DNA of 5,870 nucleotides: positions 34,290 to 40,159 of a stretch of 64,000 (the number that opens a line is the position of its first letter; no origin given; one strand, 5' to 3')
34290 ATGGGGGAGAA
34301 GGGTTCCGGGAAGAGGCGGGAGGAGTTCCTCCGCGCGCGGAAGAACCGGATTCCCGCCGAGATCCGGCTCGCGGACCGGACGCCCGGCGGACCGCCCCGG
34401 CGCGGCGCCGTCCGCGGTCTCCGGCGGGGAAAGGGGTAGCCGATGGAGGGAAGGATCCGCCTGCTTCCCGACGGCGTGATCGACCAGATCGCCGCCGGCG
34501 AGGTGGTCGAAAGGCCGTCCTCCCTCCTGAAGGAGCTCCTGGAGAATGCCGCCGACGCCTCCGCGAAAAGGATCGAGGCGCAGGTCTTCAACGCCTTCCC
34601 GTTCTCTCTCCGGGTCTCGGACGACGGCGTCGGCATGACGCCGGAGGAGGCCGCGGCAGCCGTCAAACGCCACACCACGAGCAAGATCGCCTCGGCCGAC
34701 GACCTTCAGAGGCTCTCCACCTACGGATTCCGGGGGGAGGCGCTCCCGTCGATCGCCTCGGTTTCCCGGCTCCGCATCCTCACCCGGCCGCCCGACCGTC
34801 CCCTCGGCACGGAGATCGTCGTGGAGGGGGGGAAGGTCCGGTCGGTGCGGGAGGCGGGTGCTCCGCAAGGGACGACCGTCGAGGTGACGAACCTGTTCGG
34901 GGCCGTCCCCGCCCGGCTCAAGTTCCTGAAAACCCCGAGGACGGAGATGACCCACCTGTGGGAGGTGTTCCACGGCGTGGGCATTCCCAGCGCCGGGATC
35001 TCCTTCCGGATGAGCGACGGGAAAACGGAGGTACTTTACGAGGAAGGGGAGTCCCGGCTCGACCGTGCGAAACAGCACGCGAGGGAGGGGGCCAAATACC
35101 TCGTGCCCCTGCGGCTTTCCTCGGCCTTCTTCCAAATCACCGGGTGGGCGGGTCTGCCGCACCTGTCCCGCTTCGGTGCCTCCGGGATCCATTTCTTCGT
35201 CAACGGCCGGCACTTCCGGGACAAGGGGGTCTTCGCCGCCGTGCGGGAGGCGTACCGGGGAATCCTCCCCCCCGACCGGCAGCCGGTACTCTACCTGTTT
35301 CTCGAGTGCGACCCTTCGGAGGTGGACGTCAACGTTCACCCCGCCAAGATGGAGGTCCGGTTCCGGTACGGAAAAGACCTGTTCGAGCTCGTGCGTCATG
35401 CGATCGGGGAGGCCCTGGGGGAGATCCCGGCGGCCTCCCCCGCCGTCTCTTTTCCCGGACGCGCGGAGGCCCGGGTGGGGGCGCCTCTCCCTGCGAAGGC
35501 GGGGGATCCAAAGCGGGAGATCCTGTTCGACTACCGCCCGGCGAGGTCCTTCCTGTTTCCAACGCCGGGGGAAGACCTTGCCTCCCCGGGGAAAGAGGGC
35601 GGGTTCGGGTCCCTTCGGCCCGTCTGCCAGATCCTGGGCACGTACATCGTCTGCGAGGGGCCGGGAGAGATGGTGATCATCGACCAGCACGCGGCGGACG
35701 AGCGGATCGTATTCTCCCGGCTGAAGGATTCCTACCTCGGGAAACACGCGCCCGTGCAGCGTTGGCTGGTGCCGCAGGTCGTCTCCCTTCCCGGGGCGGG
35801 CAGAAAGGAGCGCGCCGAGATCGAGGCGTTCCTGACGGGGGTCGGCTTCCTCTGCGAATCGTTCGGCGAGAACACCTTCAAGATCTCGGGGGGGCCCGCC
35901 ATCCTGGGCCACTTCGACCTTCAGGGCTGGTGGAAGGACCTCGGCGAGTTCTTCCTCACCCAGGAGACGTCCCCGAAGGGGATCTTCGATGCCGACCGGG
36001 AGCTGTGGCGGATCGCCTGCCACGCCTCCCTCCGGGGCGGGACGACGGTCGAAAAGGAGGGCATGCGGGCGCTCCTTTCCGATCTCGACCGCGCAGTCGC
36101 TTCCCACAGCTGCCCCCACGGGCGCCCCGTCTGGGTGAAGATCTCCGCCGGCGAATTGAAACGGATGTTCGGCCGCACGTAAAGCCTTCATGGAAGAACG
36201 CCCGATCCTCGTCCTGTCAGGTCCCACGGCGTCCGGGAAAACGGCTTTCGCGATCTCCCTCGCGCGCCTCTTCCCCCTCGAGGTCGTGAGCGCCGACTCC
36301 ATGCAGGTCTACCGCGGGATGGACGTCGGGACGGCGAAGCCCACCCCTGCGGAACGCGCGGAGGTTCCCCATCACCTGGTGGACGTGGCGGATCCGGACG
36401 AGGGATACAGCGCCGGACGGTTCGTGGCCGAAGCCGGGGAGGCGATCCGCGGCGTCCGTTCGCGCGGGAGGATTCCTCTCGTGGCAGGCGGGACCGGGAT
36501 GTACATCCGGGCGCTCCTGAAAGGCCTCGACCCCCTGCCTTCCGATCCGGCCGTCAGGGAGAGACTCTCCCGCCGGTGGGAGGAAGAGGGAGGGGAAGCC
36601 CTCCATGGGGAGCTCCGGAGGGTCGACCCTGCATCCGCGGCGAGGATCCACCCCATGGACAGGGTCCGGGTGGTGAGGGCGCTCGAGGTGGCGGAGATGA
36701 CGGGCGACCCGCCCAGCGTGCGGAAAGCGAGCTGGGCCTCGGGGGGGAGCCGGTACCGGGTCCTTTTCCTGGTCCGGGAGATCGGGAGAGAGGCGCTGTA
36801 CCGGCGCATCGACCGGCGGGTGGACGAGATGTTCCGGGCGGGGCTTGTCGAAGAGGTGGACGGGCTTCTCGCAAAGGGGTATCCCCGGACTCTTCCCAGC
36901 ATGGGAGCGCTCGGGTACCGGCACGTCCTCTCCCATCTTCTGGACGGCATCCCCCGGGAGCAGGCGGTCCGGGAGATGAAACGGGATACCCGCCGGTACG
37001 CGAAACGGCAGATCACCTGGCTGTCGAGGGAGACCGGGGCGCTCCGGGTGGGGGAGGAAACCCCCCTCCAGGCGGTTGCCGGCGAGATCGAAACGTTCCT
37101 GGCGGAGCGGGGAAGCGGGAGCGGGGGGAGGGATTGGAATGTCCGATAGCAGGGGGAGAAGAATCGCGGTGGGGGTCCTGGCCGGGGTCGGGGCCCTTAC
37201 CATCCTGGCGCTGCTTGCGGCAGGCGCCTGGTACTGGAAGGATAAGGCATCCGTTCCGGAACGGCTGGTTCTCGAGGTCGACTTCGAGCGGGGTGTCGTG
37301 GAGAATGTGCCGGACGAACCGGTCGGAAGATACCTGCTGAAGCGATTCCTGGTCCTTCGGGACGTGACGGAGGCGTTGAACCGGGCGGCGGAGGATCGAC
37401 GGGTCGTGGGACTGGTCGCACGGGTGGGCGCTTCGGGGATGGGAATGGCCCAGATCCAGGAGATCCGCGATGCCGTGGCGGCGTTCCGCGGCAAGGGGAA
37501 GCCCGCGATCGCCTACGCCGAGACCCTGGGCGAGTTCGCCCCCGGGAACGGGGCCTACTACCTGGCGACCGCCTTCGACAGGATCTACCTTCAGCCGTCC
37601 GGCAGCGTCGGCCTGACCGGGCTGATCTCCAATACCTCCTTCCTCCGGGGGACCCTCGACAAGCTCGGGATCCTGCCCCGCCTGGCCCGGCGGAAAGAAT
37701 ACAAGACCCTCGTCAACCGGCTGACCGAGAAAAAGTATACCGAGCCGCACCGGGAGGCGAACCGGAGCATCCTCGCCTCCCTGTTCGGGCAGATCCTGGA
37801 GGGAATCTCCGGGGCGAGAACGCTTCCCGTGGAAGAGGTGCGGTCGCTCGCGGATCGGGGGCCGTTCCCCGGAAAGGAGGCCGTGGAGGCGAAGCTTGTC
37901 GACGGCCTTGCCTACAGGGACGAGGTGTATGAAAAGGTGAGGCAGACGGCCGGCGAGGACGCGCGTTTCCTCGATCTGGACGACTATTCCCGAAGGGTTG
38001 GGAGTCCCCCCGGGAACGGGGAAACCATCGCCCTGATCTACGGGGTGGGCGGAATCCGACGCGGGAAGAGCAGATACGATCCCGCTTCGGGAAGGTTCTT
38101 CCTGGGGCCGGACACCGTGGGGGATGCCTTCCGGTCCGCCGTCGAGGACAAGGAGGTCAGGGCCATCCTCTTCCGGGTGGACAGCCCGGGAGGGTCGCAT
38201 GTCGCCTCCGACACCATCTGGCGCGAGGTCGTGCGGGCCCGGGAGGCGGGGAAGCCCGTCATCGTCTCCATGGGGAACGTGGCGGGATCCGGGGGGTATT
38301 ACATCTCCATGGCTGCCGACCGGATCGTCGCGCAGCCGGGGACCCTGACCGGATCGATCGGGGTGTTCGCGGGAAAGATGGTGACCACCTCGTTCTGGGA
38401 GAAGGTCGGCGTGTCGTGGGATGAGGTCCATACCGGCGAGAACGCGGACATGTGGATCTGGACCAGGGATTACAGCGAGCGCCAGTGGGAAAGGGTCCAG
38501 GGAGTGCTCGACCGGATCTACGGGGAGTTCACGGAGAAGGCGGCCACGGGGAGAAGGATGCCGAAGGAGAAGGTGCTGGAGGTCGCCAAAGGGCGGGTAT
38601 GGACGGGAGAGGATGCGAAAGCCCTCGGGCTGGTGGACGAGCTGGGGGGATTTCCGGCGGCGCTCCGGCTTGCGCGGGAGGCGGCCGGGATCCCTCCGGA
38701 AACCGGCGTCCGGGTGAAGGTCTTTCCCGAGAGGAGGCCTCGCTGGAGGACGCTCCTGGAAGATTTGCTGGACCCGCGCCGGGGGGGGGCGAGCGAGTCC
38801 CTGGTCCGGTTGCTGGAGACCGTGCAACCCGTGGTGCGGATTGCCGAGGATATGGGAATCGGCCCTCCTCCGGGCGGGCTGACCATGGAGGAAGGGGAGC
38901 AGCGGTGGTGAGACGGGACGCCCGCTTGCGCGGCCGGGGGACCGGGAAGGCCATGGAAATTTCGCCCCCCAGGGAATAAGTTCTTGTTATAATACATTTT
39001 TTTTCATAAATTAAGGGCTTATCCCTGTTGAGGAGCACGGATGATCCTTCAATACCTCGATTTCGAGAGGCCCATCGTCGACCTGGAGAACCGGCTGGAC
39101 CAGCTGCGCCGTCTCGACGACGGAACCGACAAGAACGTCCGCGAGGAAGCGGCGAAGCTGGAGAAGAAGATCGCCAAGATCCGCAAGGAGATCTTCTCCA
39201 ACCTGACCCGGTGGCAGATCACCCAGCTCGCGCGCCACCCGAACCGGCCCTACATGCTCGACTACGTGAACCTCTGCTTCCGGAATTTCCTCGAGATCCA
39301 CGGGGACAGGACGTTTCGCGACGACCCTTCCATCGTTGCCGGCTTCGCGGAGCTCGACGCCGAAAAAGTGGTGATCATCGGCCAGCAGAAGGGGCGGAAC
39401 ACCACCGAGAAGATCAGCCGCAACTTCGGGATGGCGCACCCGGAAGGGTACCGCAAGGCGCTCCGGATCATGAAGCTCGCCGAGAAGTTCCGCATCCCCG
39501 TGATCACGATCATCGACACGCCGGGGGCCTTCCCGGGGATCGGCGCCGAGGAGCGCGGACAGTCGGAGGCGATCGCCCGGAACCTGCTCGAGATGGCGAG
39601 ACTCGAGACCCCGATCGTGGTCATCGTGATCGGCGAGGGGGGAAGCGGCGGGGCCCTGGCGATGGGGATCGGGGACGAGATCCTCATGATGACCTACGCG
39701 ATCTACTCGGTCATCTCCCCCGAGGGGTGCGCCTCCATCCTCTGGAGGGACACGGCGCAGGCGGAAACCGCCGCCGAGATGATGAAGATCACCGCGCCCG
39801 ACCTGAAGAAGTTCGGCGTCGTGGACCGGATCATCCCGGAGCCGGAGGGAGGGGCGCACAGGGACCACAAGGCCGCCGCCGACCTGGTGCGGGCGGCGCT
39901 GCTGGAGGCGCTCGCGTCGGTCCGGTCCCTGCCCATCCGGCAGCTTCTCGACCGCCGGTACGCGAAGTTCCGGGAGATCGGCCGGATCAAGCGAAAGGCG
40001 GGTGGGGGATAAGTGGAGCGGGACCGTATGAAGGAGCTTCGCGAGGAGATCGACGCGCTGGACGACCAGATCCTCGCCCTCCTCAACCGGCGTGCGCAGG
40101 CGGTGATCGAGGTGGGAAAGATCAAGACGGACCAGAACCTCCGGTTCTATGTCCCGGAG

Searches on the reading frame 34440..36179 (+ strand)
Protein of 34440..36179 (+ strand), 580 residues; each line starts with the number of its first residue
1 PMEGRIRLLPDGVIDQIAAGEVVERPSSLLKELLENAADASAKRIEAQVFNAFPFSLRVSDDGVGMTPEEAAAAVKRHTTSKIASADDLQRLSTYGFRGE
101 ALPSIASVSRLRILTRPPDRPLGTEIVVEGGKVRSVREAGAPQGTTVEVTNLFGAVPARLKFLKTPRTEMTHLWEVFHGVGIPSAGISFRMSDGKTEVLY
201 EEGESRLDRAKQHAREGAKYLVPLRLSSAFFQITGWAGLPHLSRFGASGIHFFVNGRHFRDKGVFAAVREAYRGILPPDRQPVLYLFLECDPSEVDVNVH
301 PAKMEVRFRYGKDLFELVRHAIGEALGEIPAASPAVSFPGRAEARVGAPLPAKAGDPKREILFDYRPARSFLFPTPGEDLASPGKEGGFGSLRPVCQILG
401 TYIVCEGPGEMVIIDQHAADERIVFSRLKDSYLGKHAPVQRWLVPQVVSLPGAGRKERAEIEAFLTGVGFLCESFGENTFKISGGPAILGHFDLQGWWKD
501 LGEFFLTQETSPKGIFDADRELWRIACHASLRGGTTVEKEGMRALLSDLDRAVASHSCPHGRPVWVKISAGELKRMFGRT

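Call 36: search_protein_families(library=pfam, proteins=[window:34440-36179:+], max_evalue=0.0001)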
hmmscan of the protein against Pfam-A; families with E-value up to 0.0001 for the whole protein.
window:34440-36179:+ (580 aa): 4 families
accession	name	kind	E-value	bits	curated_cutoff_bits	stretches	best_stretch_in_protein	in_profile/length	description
PF01119.25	DNA_mis_repair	-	4.4e-30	104.2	26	1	215-326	7-118/119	DNA mismatch repair protein, C-terminal domain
PF08676.16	MutL_C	-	5.5e-23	81.7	25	1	396-535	2-140/142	MutL C terminal dimerisation domain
PF13589.12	HATPase_c_3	-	2.2e-09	37.9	25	1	29-116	6-93/137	Histidine kinase-, DNA gyrase B-, and HSP90-like ATPase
PF02518.31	HATPase_c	-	9.3e-05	23.3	26.4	0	25-84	5-64/111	Histidine kinase-, DNA gyrase B-, and HSP90-like ATPase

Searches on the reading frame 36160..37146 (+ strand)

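Call 37: search_protein_families(library=pfam, proteins=[window:36160-37146:+], max_evalue=0.0001)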
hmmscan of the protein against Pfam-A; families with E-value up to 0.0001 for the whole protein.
window:36160-37146:+ (329 aa): 2 families
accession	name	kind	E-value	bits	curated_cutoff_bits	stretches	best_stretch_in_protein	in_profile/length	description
PF01715.23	IPPT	-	7e-86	288.3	23.6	1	49-290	1-242/243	IPP transferase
PF01745.22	IPT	-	9.3e-08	32.2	20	1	18-65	5-52/233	Isopentenyl transferase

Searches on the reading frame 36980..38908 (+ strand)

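Call 37: search_protein_families(library=pfam, proteins=[window:36980-38908:+], max_evalue=0.0001)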
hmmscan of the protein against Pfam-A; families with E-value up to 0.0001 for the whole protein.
window:36980-38908:+ (643 aa): 2 families
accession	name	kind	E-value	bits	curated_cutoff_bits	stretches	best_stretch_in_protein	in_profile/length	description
PF01343.23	Peptidase_S49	-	4.6e-77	257.7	24.9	2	420-570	2-152/154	Peptidase family S49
PF25145.1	NfeD1b_N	-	4.4e-07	30.1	40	1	388-464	26-99/189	NfeD1b, N-terminal domain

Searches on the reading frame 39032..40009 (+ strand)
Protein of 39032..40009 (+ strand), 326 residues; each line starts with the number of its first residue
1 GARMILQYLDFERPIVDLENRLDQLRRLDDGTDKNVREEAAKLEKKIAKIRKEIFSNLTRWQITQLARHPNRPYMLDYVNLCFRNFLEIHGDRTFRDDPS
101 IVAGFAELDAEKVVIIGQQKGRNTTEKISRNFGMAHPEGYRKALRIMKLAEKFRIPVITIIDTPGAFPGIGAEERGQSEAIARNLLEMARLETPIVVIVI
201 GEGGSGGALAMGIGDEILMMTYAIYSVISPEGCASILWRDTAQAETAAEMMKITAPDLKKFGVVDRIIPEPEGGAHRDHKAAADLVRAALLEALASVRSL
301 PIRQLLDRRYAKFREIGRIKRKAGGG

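Call 37: search_protein_families(library=pfam, proteins=[window:39032-40009:+], max_evalue=0.0001)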
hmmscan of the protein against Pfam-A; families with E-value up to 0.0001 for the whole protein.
window:39032-40009:+ (326 aa): 2 families
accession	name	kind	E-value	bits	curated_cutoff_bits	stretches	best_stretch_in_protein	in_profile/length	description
PF03255.19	ACCA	-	5e-145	482.9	23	1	8-317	1-310/310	Acetyl co-enzyme A carboxylase carboxyltransferase-like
PF01039.27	Carboxyl_trans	-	2.6e-19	69.6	22.3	1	99-248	282-427/493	Carboxyl transferase domain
